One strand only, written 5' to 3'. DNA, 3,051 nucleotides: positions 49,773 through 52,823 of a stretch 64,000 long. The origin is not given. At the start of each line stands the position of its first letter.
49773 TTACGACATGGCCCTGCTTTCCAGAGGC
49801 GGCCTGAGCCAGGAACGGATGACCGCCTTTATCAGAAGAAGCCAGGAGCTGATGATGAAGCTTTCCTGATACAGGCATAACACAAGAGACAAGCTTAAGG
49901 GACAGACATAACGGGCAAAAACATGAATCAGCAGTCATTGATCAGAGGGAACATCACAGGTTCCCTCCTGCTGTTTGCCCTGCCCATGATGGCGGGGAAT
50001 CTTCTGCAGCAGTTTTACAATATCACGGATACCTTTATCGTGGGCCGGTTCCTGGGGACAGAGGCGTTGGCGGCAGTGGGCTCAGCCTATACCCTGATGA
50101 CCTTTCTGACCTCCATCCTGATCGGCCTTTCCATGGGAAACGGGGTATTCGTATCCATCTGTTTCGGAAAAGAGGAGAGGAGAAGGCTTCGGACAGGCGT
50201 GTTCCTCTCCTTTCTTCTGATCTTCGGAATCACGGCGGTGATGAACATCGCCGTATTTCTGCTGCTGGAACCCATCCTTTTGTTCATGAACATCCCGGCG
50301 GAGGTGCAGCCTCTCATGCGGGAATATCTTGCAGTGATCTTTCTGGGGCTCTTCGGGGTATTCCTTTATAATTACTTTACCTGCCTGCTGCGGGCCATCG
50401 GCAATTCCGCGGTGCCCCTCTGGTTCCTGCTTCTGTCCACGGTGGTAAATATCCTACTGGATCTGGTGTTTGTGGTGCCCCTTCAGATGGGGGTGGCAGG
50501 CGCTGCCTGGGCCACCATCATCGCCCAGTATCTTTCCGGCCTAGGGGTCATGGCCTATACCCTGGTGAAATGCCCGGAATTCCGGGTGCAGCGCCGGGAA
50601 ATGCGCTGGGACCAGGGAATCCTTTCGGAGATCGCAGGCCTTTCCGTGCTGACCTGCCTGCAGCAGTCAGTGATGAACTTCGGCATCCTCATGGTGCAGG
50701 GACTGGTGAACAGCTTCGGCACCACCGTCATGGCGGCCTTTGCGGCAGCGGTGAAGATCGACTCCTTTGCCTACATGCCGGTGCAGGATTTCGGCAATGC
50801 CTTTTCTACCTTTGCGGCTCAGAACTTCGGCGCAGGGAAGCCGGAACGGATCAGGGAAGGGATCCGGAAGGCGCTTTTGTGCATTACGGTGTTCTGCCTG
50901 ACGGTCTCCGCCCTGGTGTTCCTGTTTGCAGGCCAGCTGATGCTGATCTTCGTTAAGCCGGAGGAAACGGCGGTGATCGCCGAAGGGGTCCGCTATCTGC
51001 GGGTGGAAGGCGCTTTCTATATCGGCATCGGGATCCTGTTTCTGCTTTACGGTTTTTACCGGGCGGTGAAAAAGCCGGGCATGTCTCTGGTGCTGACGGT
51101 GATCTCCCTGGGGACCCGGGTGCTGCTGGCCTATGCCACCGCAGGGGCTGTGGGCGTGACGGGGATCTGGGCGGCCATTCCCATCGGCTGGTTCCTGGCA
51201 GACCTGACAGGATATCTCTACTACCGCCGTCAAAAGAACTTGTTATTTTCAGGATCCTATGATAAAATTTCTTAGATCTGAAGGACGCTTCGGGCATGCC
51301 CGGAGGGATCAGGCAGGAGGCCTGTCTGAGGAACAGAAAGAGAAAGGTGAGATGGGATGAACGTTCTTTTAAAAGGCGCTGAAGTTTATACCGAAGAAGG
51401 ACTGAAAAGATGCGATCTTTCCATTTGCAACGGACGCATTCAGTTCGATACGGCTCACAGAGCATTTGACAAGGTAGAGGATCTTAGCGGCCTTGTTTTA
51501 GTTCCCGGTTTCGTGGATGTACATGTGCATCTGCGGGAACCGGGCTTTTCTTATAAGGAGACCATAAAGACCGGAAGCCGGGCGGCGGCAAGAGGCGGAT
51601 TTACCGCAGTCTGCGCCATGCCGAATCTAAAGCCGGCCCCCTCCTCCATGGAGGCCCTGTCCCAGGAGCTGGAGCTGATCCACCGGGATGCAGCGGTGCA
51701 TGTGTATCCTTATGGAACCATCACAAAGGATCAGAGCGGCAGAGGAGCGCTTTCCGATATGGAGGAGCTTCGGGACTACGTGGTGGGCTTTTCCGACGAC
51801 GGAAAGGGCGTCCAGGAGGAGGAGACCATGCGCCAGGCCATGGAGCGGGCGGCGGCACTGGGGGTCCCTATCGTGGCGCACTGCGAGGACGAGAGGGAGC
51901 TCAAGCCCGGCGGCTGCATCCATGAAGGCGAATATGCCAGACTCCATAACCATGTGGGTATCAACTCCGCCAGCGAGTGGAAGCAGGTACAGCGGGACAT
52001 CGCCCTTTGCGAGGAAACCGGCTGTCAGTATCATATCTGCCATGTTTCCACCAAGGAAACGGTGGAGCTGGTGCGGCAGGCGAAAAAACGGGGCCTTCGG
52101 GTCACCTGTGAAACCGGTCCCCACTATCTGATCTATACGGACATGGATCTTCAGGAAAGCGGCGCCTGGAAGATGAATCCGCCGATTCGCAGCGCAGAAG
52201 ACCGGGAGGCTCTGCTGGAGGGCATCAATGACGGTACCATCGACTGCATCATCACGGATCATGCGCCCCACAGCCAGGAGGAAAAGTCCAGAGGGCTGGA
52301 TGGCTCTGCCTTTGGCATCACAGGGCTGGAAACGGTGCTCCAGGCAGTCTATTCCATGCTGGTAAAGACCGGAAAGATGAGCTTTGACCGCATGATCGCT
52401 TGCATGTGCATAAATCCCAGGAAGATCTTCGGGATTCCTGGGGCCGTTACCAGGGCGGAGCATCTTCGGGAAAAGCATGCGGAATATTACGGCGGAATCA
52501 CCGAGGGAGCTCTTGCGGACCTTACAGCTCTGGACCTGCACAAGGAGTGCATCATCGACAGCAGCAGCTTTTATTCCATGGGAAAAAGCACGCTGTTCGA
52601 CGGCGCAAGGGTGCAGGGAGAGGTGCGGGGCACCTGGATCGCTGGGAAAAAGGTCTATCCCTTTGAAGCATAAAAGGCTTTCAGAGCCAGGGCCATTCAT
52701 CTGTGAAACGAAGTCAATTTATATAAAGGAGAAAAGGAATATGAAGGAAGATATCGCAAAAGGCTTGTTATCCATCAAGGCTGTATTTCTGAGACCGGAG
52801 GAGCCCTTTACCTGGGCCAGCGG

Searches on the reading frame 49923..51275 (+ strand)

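Call 90: search_protein_families(library=pfam, proteins=[window:49923-51275:+], max_evalue=0.001)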
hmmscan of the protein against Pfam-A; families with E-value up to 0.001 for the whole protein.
window:49923-51275:+ (450 aa): 3 families
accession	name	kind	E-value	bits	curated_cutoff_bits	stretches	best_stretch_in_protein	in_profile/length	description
PF01554.23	MatE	-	1.3e-52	178.2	24.9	2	21-181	1-160/161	MatE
PF13440.11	Polysacc_synt_3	-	9.6e-06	25.5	23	1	13-94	175-255/293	Polysaccharide biosynthesis protein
PF01943.22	Polysacc_synt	-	0.00049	20.1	28.2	1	14-69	206-261/274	Polysaccharide biosynthesis protein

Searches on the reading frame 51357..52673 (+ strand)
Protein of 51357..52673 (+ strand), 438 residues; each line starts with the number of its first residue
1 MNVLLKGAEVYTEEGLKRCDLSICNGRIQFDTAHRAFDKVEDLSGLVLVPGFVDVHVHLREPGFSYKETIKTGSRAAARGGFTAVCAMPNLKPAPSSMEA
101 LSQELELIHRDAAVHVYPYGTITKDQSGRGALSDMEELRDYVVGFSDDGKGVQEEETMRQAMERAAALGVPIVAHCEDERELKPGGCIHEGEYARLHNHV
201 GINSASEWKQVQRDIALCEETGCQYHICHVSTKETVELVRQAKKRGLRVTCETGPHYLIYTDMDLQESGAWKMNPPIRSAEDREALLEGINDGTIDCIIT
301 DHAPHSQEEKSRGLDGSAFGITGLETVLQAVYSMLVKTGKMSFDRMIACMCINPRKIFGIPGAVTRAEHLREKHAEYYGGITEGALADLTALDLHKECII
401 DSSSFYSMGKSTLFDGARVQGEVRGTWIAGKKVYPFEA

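Call 9: search_protein_families(library=pfam, proteins=[window:51357-52673:+], max_evalue=0.01)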
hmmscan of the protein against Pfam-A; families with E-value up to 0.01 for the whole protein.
window:51357-52673:+ (438 aa): 5 families
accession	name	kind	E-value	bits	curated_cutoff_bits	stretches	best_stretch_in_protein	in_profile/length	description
PF01979.26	Amidohydro_1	-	3.9e-31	109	25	1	47-433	1-345/345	Amidohydrolase family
PF12890.13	DHOase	-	6.6e-20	72.1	21.2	1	47-234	3-141/142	Dihydro-orotase-like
PF07969.17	Amidohydro_3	-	4.6e-10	40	29.7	1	39-69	1-31/472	Amidohydrolase family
PF19799.5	DUF6282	-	1.3e-05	25.4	26.8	0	211-265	129-182/196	Family of unknown function (DUF6282)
PF01026.27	TatD_DNase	-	0.00023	21.1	27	0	53-180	1-133/253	TatD related DNase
